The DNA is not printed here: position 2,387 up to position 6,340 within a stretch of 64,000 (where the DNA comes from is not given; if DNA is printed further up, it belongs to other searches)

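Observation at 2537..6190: Cas12a orthologue retaining a CxxC...CxxC zinc ribbon around the Nuc domain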

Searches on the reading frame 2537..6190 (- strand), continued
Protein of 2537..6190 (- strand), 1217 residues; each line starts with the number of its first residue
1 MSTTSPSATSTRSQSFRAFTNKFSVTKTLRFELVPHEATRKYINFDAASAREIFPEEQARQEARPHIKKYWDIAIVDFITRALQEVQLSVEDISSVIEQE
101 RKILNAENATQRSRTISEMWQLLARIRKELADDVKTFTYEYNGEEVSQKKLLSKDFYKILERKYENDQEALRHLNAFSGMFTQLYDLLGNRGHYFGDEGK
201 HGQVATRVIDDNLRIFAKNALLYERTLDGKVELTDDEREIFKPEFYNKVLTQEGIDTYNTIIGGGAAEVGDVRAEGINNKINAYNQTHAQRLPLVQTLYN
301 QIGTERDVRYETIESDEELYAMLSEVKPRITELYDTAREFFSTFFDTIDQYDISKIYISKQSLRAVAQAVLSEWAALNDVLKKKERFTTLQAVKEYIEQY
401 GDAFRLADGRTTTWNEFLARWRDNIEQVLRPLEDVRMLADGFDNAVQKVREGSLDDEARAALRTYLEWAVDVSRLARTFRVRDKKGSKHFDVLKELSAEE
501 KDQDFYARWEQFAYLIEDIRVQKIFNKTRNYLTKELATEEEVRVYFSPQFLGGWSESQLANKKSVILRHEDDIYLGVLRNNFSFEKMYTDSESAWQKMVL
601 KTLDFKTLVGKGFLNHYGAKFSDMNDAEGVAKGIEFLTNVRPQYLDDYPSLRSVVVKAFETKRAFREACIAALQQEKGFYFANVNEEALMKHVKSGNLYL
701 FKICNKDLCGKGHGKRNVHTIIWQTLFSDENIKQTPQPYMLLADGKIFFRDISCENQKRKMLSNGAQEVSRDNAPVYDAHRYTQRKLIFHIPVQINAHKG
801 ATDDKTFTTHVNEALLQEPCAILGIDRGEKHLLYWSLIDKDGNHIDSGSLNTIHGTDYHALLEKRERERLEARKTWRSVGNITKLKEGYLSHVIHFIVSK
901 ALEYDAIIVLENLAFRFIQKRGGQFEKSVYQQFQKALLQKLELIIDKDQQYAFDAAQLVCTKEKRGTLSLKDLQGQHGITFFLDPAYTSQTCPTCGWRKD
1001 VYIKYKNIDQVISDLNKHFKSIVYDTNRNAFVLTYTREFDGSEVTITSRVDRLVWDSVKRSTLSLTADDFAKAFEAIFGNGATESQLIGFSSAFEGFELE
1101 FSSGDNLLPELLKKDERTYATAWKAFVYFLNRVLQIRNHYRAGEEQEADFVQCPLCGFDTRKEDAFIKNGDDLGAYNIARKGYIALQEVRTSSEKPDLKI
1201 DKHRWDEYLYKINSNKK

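Call 18: search_protein_families(library=ncbifam, proteins=[window:2537-6190:-, L001:13656-17345:+], max_evalue=0.1)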
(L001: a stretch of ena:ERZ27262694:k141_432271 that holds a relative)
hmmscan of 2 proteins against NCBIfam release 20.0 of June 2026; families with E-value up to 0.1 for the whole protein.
window:2537-6190:- (1217 aa): 4 families
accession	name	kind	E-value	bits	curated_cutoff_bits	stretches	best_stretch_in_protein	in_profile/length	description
TIGR04330.1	cas_Cpf1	equivalog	2.2e-140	469.7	300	4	767-1209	844-1284/1288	type V CRISPR-associated protein Cas12a/Cpf1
NF045604.1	cas_Cas12e_CasX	equivalog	3.2e-18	65.4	200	1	720-1075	512-831/886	type V CRISPR RNA-guided endonuclease Cas12e/CasX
NF049972.1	CRISPR_Cas12f2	exception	1.1e-07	31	450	1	807-928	313-436/524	type V CRISPR-associated effector Cas12f2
TIGR03010.1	sulf_tusC_dsrF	equivalog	0.068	13.1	94.15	0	342-391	60-108/116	sulfurtransferase complex subunit TusC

L001:13656-17345:+ (1230 aa): 1 family
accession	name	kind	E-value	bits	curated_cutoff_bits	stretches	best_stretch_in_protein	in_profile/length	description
NF011660.0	PRK15080.1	equivalog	0.0019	17.4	182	1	795-837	6-48/277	ethanolamine utilization protein EutJ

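Call 19: search_protein_families(library=pfam, proteins=[L001:13656-17345:+], max_evalue=1)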
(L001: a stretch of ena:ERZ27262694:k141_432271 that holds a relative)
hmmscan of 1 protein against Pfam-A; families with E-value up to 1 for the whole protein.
L001:13656-17345:+ (1230 aa): 2 families
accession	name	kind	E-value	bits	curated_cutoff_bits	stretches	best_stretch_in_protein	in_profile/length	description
PF07282.18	Cas12f1-like_TNB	-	0.039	14.5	26.3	1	1171-1205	20-50/60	Cas12f1-like, TNB domain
PF22207.2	MCM3_WHD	-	0.13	13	27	0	1049-1068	30-47/58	MCM3 winged helix domain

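Call 21: find_homologous_proteins(query=window:2537-6190:-, max_evalue=1e-10)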
Query window:2537-6190:- (1217 aa): 6 proteins with E <= 1e-10 among 8000 candidates.
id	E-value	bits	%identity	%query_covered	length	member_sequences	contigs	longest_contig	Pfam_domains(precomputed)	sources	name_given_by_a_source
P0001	0.0e+0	2768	100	100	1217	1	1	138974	PF18501.8,PF18516.8,PF21918.3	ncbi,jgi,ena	-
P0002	3.5e-82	295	26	98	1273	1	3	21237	PF18510.8,PF22222.2,PF18501.8,PF18516.8,PF21918.3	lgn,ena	-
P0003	1.9e-72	263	29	43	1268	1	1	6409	PF18510.8,PF22222.2,PF18501.8,PF18516.8,PF21918.3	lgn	-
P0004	3.0e-72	262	27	81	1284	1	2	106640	PF18510.8,PF18501.8,PF18516.8,PF21918.3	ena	-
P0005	1.0e-61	227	26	64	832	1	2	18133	PF18501.8,PF21918.3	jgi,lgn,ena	jgi:CRISPR-associated protein Cpf1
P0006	5.3e-61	225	26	98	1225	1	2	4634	PF18510.8,PF18501.8,PF18516.8,PF21918.3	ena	-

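Call 23: find_homologous_proteins(query=L001:13656-17345:+, max_evalue=0.001)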
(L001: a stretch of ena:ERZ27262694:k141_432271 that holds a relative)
Query L001:13656-17345:+ (1230 aa): 1 proteins with E <= 0.001 among 8000 candidates.
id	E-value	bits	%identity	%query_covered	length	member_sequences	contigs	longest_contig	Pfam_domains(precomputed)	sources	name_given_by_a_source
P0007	0.0e+0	2715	100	100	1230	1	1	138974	-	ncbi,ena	-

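Call 24: find_encoding_contigs(protein=P0007, flank=10000, max_places=6)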
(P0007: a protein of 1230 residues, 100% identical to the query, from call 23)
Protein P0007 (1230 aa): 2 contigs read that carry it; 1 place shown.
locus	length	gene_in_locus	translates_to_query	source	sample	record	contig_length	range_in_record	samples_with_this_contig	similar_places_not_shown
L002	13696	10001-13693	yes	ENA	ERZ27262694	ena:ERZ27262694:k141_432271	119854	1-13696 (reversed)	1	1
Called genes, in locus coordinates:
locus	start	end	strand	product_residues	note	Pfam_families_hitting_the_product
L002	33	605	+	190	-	PF01029:NusB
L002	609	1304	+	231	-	PF22935:RM44_endonuclase, PF14622:Ribonucleas_3_3, PF00636:Ribonuclease_3, PF00035:dsrm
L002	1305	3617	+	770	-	PF02463:SMC_N, PF13175:AAA_15 (weak), PF13476:AAA_23, PF13304:AAA_21 (weak)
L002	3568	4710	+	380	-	PF00348:polyprenyl_synt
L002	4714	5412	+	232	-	PF01255:Prenyltransf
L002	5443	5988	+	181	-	-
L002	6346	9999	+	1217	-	PF18501:REC1, PF21918:cas_Cpf1_2nd, PF18516:RuvC_1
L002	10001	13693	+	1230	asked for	-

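Call 25: list_cluster_members(proteins=[P0001, P0007])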
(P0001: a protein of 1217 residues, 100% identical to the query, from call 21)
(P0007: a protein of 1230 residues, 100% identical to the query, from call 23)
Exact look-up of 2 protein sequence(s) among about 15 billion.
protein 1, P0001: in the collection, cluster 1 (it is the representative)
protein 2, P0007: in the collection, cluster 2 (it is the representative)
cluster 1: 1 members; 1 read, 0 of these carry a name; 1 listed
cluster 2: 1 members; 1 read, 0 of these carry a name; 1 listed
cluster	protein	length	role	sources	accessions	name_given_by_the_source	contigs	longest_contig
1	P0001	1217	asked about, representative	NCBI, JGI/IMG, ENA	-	-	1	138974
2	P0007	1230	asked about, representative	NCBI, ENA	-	-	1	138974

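Call 41: search_protein_representatives(protein=window:2540-6139:-)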
Query: 1200 residues. Proteins with E-value up to 0.001 (for the whole library): 1328; up to 1e-10: 1101; up to 1e-30: 781. The best 150 are listed.
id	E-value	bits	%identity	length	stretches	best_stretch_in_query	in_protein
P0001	0.0e+00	2731.4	100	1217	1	1-1200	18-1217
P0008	8.2e-294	994.2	47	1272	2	667-1194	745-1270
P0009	7.8e-279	944.6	47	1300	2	663-1193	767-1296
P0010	4.8e-191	653.9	39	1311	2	619-1194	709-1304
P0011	6.1e-159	547.6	65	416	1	2-389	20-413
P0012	6.8e-146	504.4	38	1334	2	553-1192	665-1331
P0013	1.6e-139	483.3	35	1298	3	662-1192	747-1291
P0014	1.6e-121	423.7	34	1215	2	480-1198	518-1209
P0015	1.3e-119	417.3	36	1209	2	488-1190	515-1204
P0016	5.2e-118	412.0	34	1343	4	836-1192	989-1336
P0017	4.0e-113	395.8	33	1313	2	321-1178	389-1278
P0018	1.5e-110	387.3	35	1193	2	483-1190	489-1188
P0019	2.1e-108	380.2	32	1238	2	437-1190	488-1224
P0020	1.1e-106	374.6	35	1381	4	663-1020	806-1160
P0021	1.0e-104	368.0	33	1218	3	496-1195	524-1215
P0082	8.8e-82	292.0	31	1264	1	2-1192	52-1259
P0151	1.2e-74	268.4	33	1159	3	663-1001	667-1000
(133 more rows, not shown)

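Call 51: find_encoding_contigs(protein=P0009, flank=10000, max_places=3)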
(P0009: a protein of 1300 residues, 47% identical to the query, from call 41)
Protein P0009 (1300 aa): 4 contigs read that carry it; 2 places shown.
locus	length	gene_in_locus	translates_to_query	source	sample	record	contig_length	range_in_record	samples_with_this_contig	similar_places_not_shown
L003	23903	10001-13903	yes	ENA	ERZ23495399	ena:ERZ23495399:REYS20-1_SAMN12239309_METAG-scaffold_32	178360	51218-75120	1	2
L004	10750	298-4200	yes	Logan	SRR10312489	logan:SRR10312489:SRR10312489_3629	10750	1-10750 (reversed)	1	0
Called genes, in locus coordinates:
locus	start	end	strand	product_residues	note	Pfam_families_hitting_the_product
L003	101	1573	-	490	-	PF01406:tRNA-synt_1e, PF09334:tRNA-synt_1g (faint), PF23493:CysS_C (weak)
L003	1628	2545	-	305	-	PF01544:CorA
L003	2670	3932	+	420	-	PF00595:PDZ, PF13180:PDZ_2, PF17820:PDZ_6, PF03572:Peptidase_S41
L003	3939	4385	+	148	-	PF01281:Ribosomal_L9_N, PF03948:Ribosomal_L9_C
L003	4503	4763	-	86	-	PF01016:Ribosomal_L27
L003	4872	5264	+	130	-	PF02805:Ada_Zn_binding (faint)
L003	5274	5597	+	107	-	-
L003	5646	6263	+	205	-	PF00929:RNase_T (weak)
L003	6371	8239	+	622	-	PF19291:TREH_N, PF00723:Glyco_hydro_15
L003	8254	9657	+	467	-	PF00479:G6PD_N, PF02781:G6PD_C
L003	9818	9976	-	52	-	-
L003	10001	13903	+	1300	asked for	PF18501:REC1, PF18516:RuvC_1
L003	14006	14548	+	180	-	-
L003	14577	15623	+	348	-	PF01867:Cas_Cas1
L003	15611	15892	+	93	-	PF09827:CRISPR_Cas2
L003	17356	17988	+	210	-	-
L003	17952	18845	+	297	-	PF03446:NAD_binding_2, PF00393:6PGD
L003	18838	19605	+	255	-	PF01182:Glucosamine_iso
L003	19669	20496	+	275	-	PF18306:LDcluster4, PF03641:Lysine_decarbox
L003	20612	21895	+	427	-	PF00342:PGI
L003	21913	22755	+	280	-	PF00480:ROK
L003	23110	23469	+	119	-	-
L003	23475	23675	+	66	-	-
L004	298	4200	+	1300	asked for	PF18501:REC1, PF18516:RuvC_1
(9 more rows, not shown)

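Call 53: find_encoding_contigs(protein=P0008, flank=10000, max_places=3)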
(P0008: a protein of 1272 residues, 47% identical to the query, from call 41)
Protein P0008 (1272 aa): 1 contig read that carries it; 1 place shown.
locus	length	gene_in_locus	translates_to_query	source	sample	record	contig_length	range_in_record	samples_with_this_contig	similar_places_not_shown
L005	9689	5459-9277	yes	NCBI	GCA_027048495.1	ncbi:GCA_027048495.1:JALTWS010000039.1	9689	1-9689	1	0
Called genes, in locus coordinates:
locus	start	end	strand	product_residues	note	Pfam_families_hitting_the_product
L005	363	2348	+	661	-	PF10101:DUF2339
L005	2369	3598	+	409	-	PF02412:TSP_3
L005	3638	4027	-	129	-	PF01050:MannoseP_isomer (weak), PF07883:Cupin_2, PF02311:AraC_binding (weak)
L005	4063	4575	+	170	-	PF01300:Sua5_yciO_yrdC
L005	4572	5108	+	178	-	PF00565:SNase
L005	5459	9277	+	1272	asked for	PF18501:REC1, PF21918:cas_Cpf1_2nd, PF18516:RuvC_1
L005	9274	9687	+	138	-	?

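Call 57: find_encoding_contigs(protein=P0010, flank=10000, max_places=3)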
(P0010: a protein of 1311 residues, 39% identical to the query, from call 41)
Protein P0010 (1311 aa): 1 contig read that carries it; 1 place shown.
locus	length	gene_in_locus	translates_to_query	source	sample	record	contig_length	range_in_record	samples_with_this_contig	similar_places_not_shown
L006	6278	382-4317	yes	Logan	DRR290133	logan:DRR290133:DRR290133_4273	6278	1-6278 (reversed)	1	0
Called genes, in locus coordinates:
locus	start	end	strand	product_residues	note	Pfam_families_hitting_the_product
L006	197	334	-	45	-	-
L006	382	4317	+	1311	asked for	PF18501:REC1, PF18516:RuvC_1, PF07282:Cas12f1-like_TNB (faint)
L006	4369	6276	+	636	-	?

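Call 60: find_encoding_contigs(protein=P0012, flank=10000, max_places=2)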
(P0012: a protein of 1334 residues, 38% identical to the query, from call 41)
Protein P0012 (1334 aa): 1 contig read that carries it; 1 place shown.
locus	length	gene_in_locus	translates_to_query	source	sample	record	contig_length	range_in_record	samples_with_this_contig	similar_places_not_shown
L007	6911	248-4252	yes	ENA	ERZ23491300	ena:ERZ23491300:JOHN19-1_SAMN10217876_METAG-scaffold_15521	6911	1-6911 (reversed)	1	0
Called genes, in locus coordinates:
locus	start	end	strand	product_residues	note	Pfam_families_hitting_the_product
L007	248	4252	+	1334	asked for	PF18501:REC1, PF21918:cas_Cpf1_2nd, PF18516:RuvC_1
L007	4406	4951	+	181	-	-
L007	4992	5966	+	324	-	PF01867:Cas_Cas1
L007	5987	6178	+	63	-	-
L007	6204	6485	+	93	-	PF09827:CRISPR_Cas2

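Call 61: find_encoding_contigs(protein=P0082, flank=10000, max_places=2)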
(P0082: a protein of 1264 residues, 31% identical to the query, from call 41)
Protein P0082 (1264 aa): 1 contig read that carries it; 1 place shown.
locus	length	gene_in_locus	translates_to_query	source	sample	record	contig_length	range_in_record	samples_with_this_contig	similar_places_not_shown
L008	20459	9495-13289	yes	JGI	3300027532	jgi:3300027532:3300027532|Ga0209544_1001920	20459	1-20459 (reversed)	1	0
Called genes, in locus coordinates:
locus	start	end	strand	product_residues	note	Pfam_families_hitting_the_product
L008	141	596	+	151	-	PF18895:T4SS_pilin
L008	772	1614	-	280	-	PF04402:SIMPL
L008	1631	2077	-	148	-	PF01161:PBP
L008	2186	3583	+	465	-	PF00224:PK, PF02887:PK_C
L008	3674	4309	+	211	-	-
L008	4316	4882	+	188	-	-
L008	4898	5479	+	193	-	-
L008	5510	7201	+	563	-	PF05157:MshEN, PF00437:T2SSE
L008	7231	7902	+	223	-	PF00730:HhH-GPD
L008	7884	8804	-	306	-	PF01509:TruB_N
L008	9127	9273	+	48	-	-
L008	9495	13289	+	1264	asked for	PF18501:REC1, PF18516:RuvC_1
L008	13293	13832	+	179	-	-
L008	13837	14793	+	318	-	PF01867:Cas_Cas1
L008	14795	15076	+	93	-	PF09827:CRISPR_Cas2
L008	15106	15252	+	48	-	-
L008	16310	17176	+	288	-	PF01555:N6_N4_Mtase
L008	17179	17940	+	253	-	PF14511:RE_EcoO109I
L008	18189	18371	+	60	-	-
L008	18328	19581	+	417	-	PF00579:tRNA-synt_1b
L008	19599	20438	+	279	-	PF03477:ATP-cone (weak), PF04471:Mrr_cat (weak)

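Call 63: find_related_loci(query=A1, collection=genome_contigs, flank=10000)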
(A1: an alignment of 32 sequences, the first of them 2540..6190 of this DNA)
Query A1 (1217 aa) in genome_contigs; peptide patterns used: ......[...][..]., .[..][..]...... (x = any residue, [..] = any of these).
600 stretches matched a pattern (row limit reached: there are more); 547 encode a relative of the query (tblastn E <= 1e-3); the best 80 are kept; 80 distinct loci.
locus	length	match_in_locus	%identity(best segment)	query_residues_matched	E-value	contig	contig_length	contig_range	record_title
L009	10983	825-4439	29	16-1215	4e-132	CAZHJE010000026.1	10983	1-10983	MAG TPA_asm: uncultured Candidatus Saccharibacteria bacterium isolate SRP329715_co1_402 genome assembly, contig: NODE_91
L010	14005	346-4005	28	14-1211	3e-129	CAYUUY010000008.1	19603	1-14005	MAG TPA_asm: uncultured Candidatus Saccharibacteria bacterium isolate binchicken_co173_290 genome assembly, contig: NODE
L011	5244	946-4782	29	11-1211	5e-120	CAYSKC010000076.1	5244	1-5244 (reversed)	MAG TPA_asm: uncultured Candidatus Saccharibacteria bacterium isolate SRP192927_co7_708 genome assembly, contig: NODE_37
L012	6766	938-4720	28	9-1209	7e-117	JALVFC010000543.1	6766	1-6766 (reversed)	MAG: Thiotrichaceae bacterium isolate 134-614_metabat2_scaf2bin.146 134-614_scaffold_8637_c1, whole genome shotgun seque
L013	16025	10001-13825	28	9-1209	4e-116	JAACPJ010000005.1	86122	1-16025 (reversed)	MAG: bacterium isolate CG_2015-02_41_16 CG_2015-02_curated_scaffold_114, whole genome shotgun sequence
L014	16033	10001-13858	27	4-1209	2e-114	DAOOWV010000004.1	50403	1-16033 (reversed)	MAG TPA_asm: Candidatus Dojkabacteria bacterium isolate AMR_MDS_2406 NODE_732_length_50403_cov_6.086438, whole genome sh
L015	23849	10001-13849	28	1-1211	5e-111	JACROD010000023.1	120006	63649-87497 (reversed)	MAG: Candidatus Kaiserbacteria bacterium isolate NC_groundwater_1952_Pr3_S-0.2um_53_6 scaffold_702703, whole genome shot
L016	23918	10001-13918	28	11-1213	9e-119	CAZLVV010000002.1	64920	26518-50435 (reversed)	MAG TPA_asm: uncultured Gammaproteobacteria bacterium isolate binchicken_co246_359 genome assembly, contig: NODE_503_len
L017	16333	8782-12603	26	13-1207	2e-107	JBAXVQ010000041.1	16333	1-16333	MAG: bacterium isolate ELA691 MAG691_41, whole genome shotgun sequence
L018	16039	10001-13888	27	7-1214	3e-107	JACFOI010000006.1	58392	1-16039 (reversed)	MAG: Patescibacteria group bacterium isolate BROCD046 NODE_530_length_58392_cov_8.006222, whole genome shotgun sequence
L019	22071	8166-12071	27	15-1208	1e-104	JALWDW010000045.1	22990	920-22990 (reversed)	MAG: Candidatus Dojkabacteria bacterium isolate T11_metabat1_scaf2bin.002 T11_NODE_694_length_22990_cov_1.737655, whole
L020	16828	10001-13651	27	9-1205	2e-104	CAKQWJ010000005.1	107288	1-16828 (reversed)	MAG: uncultured Clostridia bacterium isolate REFINED_METABAT215_TOP10_CONTIGS_1500_ASSEMBLY_K77_MERGED__Hadza_MoBio_hadz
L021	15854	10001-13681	27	16-1208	1e-103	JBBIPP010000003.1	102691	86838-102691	MAG: archaeon isolate QH2F170213_bin_305 NODE_55_length_102691_cov_15.088906, whole genome shotgun sequence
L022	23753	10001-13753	27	15-1209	5e-103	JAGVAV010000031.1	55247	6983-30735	MAG: Candidatus Woesebacteria bacterium isolate DeMMO6_50 c_000000079083, whole genome shotgun sequence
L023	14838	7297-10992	27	16-1208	5e-103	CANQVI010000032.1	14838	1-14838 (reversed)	MAG: uncultured Clostridia bacterium isolate Lapin-033__bin11 genome assembly, contig: Lapin-033__NODE_3440_length_14838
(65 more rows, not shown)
